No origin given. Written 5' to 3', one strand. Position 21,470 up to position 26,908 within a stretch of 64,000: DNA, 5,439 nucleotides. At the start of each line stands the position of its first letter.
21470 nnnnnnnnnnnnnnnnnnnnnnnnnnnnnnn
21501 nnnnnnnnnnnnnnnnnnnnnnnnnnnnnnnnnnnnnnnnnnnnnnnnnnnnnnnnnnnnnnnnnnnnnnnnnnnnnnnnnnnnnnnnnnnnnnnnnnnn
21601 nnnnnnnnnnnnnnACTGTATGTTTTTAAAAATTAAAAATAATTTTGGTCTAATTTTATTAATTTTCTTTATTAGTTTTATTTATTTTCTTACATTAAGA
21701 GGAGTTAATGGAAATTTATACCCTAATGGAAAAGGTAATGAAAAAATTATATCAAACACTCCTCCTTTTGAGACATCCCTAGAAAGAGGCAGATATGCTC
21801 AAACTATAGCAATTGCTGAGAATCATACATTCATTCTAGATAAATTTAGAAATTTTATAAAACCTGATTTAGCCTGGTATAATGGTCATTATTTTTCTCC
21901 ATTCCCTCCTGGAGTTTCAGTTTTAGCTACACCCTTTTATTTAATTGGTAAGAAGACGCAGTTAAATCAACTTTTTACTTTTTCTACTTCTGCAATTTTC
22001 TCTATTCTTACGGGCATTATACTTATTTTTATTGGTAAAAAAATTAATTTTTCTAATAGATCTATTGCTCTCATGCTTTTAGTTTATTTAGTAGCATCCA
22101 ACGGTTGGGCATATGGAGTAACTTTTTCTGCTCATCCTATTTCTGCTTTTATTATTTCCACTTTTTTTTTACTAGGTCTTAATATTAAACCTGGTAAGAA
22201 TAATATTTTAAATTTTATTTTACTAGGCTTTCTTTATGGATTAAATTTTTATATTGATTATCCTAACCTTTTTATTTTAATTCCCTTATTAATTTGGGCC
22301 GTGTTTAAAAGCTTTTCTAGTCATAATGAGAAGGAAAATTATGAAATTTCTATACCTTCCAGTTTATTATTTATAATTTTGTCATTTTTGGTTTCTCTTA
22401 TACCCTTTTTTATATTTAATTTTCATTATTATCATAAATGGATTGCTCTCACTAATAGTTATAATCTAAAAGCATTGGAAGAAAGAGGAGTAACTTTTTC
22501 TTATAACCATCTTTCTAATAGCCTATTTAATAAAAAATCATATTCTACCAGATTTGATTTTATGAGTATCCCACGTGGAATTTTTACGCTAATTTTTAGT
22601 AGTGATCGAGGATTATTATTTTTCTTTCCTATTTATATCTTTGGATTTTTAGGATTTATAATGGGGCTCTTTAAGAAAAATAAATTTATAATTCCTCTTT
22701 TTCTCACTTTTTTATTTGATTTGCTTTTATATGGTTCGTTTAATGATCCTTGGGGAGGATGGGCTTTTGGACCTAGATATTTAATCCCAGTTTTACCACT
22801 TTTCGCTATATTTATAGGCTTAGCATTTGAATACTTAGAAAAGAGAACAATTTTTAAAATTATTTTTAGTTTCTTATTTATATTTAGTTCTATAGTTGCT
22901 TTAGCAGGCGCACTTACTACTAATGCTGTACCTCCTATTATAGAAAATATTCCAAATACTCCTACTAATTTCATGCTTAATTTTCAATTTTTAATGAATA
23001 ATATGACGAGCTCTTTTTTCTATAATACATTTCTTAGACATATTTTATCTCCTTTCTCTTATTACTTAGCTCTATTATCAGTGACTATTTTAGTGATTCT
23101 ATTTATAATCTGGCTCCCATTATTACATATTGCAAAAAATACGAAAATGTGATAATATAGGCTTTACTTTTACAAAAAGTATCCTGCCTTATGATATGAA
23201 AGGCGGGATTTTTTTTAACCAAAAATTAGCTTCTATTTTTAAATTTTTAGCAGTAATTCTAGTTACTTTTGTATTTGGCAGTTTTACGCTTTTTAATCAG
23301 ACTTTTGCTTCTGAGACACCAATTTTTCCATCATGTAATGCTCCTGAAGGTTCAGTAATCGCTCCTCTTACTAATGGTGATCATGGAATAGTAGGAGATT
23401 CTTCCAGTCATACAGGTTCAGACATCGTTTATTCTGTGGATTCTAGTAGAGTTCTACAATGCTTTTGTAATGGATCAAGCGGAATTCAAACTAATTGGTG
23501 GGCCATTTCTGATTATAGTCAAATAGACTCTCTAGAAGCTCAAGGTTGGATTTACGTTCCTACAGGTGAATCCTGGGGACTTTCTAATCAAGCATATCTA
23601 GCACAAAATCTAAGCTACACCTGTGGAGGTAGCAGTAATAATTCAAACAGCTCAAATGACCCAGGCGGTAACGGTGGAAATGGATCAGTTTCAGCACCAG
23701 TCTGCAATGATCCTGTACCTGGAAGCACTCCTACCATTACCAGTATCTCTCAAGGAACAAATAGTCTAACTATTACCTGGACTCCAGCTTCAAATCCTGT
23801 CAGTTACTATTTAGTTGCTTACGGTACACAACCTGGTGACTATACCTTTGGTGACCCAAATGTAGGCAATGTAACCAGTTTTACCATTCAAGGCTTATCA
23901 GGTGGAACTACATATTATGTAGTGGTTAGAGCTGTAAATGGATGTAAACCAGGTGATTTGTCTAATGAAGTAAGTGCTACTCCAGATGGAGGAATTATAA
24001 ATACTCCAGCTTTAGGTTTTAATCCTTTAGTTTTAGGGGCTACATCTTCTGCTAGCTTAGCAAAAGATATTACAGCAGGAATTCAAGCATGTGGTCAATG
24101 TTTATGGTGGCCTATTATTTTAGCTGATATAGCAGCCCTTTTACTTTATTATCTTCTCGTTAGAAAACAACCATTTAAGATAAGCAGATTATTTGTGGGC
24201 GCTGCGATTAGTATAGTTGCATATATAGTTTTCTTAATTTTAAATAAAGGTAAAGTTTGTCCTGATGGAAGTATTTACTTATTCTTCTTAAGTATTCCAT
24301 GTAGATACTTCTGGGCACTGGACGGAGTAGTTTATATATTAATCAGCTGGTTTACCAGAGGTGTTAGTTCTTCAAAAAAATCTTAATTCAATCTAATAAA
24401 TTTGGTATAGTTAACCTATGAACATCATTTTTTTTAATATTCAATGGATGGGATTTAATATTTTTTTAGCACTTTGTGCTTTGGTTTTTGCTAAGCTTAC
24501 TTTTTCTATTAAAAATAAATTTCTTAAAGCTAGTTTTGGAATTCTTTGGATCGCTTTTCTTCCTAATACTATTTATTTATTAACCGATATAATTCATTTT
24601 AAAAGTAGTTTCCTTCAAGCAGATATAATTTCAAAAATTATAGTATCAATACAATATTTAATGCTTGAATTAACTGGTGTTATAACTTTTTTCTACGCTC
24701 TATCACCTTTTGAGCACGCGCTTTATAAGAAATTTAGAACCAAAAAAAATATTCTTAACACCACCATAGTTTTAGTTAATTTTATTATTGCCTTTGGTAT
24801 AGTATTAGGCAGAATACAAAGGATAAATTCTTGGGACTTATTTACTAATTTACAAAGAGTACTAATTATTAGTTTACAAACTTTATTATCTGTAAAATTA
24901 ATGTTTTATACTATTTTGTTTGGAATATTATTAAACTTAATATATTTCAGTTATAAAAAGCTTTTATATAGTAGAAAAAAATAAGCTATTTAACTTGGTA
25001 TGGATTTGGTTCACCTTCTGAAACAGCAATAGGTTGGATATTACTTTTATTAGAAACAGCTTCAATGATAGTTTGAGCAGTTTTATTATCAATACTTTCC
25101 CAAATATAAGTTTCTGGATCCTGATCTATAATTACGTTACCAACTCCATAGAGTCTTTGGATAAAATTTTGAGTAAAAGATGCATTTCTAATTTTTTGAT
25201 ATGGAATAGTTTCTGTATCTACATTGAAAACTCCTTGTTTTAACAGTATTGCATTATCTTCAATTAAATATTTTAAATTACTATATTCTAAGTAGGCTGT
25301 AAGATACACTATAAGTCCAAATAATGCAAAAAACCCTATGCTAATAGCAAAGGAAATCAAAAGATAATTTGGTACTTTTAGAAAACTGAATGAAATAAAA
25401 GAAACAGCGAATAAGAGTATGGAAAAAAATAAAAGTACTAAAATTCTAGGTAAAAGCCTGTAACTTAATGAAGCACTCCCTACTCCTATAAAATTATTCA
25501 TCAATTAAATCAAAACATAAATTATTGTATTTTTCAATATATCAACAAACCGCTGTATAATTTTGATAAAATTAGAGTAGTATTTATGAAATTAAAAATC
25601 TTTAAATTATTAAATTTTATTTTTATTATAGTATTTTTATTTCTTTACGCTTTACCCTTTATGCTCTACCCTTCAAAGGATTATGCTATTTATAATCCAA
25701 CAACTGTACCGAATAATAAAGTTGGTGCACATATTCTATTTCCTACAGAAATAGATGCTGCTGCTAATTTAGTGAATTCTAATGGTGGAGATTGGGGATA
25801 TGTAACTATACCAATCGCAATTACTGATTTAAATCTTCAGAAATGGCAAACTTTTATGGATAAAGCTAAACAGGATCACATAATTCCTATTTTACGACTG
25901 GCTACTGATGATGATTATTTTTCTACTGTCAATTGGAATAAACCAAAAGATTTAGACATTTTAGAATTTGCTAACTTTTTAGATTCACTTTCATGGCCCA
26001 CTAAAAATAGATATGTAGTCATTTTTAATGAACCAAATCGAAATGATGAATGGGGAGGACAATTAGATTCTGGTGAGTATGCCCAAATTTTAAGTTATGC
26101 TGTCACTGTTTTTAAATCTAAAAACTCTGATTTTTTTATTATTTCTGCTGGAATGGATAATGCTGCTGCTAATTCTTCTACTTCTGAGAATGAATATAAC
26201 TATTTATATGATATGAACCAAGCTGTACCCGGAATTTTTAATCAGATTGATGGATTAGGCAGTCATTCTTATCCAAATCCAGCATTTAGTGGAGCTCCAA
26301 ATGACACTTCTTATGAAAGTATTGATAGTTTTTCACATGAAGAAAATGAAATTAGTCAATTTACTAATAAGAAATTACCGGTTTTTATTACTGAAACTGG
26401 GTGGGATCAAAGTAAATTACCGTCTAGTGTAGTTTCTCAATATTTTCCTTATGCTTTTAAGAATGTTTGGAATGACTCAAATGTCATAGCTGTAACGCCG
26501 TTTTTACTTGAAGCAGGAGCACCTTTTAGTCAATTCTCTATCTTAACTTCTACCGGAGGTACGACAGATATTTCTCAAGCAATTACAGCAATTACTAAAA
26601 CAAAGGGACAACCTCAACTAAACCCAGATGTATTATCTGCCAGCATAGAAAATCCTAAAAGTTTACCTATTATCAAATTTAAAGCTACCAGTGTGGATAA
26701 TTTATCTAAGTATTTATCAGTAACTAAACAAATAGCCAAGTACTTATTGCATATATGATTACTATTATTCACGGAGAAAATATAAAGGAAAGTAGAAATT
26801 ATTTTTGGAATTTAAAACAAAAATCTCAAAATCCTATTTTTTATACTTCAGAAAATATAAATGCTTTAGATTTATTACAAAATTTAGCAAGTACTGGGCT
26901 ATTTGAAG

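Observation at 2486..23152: Lipid-linked sugar pathway: two DPM1-like GT2s plus three or four GT-C (PMT/ArnT-like) membrane transferases, two of them clear paralogs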

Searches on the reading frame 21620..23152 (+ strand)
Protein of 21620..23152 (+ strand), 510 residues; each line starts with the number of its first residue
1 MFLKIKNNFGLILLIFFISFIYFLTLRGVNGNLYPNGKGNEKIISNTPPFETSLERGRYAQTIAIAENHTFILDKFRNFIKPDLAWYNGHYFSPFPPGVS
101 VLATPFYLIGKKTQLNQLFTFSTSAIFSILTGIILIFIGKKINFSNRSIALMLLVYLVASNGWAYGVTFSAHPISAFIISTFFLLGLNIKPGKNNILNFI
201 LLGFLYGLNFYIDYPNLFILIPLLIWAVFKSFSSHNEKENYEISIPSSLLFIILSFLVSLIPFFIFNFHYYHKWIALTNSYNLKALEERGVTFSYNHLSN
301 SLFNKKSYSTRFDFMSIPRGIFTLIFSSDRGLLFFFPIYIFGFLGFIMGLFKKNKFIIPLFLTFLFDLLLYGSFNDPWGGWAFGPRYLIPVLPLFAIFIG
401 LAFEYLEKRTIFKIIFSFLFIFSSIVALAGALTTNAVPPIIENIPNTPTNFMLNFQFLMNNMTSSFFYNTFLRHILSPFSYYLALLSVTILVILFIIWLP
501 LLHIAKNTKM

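Call 7: search_protein_families(library=pfam, proteins=[window:21620-23152:+], max_evalue=0.01)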
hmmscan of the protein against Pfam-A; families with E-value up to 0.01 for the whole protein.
window:21620-23152:+ (510 aa): 1 family
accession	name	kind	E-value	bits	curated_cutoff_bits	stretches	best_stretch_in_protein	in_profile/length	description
PF02687.27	FtsX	-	0.0083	16.6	25.5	1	407-506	39-117/120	FtsX-like permease C-terminal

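Call 17: search_protein_families(library=pfam, proteins=[window:21620-23152:+], max_evalue=10)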
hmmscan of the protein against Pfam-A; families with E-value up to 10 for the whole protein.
window:21620-23152:+ (510 aa): 1 family
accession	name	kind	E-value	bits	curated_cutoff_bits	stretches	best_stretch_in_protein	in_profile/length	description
PF02687.27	FtsX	-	0.0083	16.6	25.5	1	407-506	39-117/120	FtsX-like permease C-terminal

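Call 19: find_homologous_proteins(query=window:21620-23152:+, max_evalue=0.00001)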
Query window:21620-23152:+ (510 aa): 414 proteins with E <= 0.00001 among 8000 candidates; the best 120 are listed.
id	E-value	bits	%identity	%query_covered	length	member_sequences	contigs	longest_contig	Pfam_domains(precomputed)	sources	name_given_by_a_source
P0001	0.0e+0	1101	100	100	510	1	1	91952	-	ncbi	-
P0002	4.2e-170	585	54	97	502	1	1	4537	-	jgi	jgi:4-amino-4-deoxy-L-arabinose transferase-like glycosyltransferase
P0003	5.4e-163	562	52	95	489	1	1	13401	-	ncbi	-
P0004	6.4e-139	482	47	96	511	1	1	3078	-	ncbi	-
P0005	1.8e-137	478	48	94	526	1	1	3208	-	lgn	-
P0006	4.2e-136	473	46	98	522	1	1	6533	-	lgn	-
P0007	2.0e-132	461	46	96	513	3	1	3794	-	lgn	-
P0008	4.2e-130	453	48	95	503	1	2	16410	-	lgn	-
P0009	4.4e-129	450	43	96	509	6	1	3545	-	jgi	jgi:hypothetical protein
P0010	3.3e-128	447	48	95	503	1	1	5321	-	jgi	jgi:hypothetical protein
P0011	3.1e-123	431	42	100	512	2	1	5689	-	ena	-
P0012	3.6e-123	430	44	96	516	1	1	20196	-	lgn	-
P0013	8.8e-120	419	45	96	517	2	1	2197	-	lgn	-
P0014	6.8e-119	416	46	91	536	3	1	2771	-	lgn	-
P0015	1.4e-117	412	44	95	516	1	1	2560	-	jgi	jgi:hypothetical protein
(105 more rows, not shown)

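Call 21: search_solved_structures(query=A1, max_evalue=10, show_alignments=2)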
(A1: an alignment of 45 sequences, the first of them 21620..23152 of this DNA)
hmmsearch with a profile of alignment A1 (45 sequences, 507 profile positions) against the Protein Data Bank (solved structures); distinct sequences matched with E-value up to 10: 2.
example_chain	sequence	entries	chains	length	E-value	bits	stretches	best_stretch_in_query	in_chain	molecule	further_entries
3afl_A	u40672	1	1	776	9.2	7.8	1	361-393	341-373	Oligo alginate lyase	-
3a0o_A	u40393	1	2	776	9.2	7.8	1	361-393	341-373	Oligo alginate lyase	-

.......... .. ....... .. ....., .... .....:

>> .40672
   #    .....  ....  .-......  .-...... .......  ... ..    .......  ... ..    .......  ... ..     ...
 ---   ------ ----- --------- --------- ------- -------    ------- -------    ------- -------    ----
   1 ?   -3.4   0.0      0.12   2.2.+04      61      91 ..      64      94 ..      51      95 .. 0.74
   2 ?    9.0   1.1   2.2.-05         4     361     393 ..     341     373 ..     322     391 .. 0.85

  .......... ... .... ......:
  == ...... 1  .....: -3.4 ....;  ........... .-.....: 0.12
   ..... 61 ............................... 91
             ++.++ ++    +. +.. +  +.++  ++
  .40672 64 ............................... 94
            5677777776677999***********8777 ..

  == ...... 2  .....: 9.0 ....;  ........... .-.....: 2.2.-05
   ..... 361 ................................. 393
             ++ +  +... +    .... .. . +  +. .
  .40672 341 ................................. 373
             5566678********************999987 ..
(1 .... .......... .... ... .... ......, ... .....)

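Call 23: search_protein_families(library=pfam, alignment_id=A1, max_evalue=0.01)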
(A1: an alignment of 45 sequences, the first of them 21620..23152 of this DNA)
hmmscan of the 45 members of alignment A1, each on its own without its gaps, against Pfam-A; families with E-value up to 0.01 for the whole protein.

A. member 1, window:21620-23152:+ (510 aa): 1 family
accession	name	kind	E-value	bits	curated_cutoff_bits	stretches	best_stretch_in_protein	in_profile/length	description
PF02687.27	FtsX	-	0.0083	16.6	25.5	1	407-506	39-117/120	FtsX-like permease C-terminal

B. families by the number of members that match (of 45 scanned): 9 families
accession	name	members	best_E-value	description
PF13231.12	PMT_2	6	1e-09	Dolichyl-phosphate-mannose-protein mannosyltransferase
PF11028.14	TMEM260-like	2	5e-05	Protein O-mannosyl-transferase TMEM260-like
PF02366.24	PMT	1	6.3e-05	Dolichyl-phosphate-mannose-protein mannosyltransferase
PF20176.3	DUF6541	1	0.00046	Family of unknown function (DUF6541)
PF19558.4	DUF6080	1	0.0013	Family of unknown function (DUF6080)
PF13630.11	SdpI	1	0.0058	SdpI/YfhL protein family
PF24677.1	DUF7657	1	0.0063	Domain of unknown function (DUF7657)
PF10823.13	DUF2568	1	0.0073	Protein of unknown function (DUF2568)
PF02687.27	FtsX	1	0.0083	FtsX-like permease C-terminal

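Call 24: search_protein_families(library=ncbifam, proteins=[window:21620-23152:+], max_evalue=0.01)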
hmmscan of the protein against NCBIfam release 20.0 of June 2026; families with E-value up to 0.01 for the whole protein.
window:21620-23152:+ (510 aa): 1 family
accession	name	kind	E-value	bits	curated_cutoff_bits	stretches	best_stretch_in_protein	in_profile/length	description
NF047440.1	LA3751_2_3_fam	subfamily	1.1e-16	60.7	200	1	83-434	73-389/460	LA_3751/LA_3752 family putative glycosyltransferase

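Call 34: predict_structure(alignment_id=A1)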
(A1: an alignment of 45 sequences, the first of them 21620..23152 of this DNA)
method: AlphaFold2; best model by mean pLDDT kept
length: 510 residues; sequences in the alignment: 45
mean_pLDDT: 93.1   pTM: 0.93
mean pLDDT of the five models: 93.1, 92.4, 91.4, 91.3, 91.1
residues with pLDDT >= 90: 422; 70-90: 68; 50-70: 13; < 50: 7
segments of 3 or more residues with pLDDT < 50: 507-510
pLDDT, mean of each block of 10 residues (from residue 1): 68 98 96 89 76 92 98 95 94 96 98 97 98 98 96 98 96 98 98 95 98 96 97 85 92 98 97 93 90 92 85 94 95 98 98 96 98 85 91 98 97 98 98 91 80 96 96 98 98 95 55
secondary structure, 60 per line:
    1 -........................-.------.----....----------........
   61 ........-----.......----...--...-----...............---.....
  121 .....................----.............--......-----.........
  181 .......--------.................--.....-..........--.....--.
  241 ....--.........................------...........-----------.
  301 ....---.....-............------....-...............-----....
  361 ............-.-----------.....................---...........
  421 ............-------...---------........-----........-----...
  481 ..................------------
elements in order: H2-25 H53-68 H74-80 E85-87 E90-92 H98-112 H116-141 H146-158 H161-166 H172-187 H196-212 H215-219 H221-230 E233-237 E240-244 H247-271 H278-281 H283-288 H300-304 H308-311 H314-325 H332-335 H337-351 H357-372 H386-406 H410-432 H452-459 H466-472 H478-498

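Call 36: fold_search(model_id=the predicted structure, library=pdb)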
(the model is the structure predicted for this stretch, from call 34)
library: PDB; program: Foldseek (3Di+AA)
matches with E <= 10: 271; with E <= 0.001: 4
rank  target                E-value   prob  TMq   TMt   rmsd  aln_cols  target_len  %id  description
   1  5f15                  3.9e-05  1.00  0.49  0.46  10.4       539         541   12  Crystal Structure of ArnT from Cupriavidus metallidurans bound to Undecaprenyl phosphate (released 2016-02-17)
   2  5ezm                  5.8e-05  1.00  0.46  0.44   7.6       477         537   12  Crystal Structure of ArnT from Cupriavidus metallidurans in the apo state (released 2016-02-17)
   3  8age_A                5.6e-04  1.00  0.49  0.40  12.9       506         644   13  Structure of yeast oligosaccharylransferase complex with acceptor peptide bound (released 2022-12-07)
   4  9i5k_A                8.0e-04  1.00  0.44  0.46  10.4       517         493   12  Structure of the Chaetomium thermophilum Pmt4 homodimer (C2 symmetry) (released 2025-12-24)
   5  9s6u_A                1.2e-03  1.00  0.42  0.40   8.5       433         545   10  Ternary cryo-EM structure of human ALG9 with Dol25-PP-GlcNAc2Man8, Dol25-P-Man and Fab (released 2026-03-18)
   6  9s6s_A                1.5e-03  1.00  0.42  0.40   9.1       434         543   11  Ternary cryo-EM structure of human ALG9 with Dol25-PP-GlcNAc2Man6, Dol25-P-Man and Fab (released 2026-03-18)
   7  7oci_F                2.0e-03  1.00  0.49  0.40  12.9       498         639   12  Cryo-EM structure of yeast Ost6p containing oligosaccharyltransferase complex (released 2022-02-16)
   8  8agb_A                2.8e-03  1.00  0.45  0.37  14.6       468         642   13  Structure of yeast oligosaccharylransferase complex with lipid-linked oligosaccharide bound (released 2022-12-07)
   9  9s6r_A                3.1e-03  1.00  0.37  0.46  10.6       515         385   11  Ternary cryo-EM structure of yeast ALG3 with Dol25-PP-GlcNAc2Man5, Dol25-P-Man, and Fab (released 2026-03-18)
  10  8agc_A                3.5e-03  1.00  0.46  0.35  13.9       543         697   13  Structure of yeast oligosaccharylransferase complex with lipid-linked oligosaccharide and non-acceptor peptide bound (released 2022-12-07)
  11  8if8_B                7.4e-03  1.00  0.42  0.36   7.4       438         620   11  Arabinosyltransferase AftA (released 2023-05-31)
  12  6c26_A                9.6e-03  1.00  0.47  0.38  14.6       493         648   13  The Cryo-EM structure of a eukaryotic oligosaccharyl transferase complex (released 2018-01-31)
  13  9dlh                  1.1e-02  1.00  0.48  0.42   7.3       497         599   11  donor substrate analog-bound AftB (released 2025-06-25)
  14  7wld_U                2.5e-02  0.99  0.30  0.35  11.1       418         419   13  Cryo-EM structure of the human glycosylphosphatidylinositol transamidase complex at 2.53 Angstrom resolution (released 2022-04-27)
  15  9i5l_A                2.9e-02  1.00  0.33  0.25   5.1       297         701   13  Structure of the Chaetomium thermophilum Pmt4 homodimer (C1 symmetry) (released 2025-12-24)
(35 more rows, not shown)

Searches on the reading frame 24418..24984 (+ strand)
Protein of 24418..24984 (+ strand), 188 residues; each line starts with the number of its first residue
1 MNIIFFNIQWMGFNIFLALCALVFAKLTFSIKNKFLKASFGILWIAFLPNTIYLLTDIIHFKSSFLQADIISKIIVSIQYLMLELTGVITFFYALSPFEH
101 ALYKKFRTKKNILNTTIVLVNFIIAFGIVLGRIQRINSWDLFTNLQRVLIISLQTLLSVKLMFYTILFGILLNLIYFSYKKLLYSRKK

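Call 7: search_protein_families(library=pfam, proteins=[window:24418-24984:+], max_evalue=0.01)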
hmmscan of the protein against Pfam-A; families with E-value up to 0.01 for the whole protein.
window:24418-24984:+ (188 aa): 1 family
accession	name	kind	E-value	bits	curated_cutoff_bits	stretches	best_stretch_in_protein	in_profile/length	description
PF07099.16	DUF1361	-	1.4e-25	90.6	25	1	13-173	1-167/169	Protein of unknown function (DUF1361)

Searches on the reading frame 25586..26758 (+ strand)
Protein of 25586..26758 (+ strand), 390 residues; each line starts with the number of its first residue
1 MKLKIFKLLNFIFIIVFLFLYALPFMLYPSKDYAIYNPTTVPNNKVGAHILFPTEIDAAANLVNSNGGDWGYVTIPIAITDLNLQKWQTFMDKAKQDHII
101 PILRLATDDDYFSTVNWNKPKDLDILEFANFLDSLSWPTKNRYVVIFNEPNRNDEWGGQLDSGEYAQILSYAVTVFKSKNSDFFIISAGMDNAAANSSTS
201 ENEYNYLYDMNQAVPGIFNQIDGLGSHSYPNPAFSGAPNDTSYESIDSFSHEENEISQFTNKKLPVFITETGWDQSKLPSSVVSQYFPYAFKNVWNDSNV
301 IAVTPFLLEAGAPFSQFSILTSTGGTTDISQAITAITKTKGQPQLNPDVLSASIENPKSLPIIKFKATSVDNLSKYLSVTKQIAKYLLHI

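Call 8: search_protein_families(library=pfam, proteins=[window:25586-26758:+], max_evalue=0.001)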
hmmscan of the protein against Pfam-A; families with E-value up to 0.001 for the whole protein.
window:25586-26758:+ (390 aa): 0 families

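Call 17: search_protein_families(library=pfam, proteins=[window:25586-26758:+], max_evalue=10)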
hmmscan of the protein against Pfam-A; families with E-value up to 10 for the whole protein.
window:25586-26758:+ (390 aa): 1 family
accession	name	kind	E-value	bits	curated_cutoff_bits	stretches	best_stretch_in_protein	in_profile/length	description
PF00150.24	Cellulase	-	0.0026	17.7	23.5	1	76-277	53-242/272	Cellulase (glycosyl hydrolase family 5)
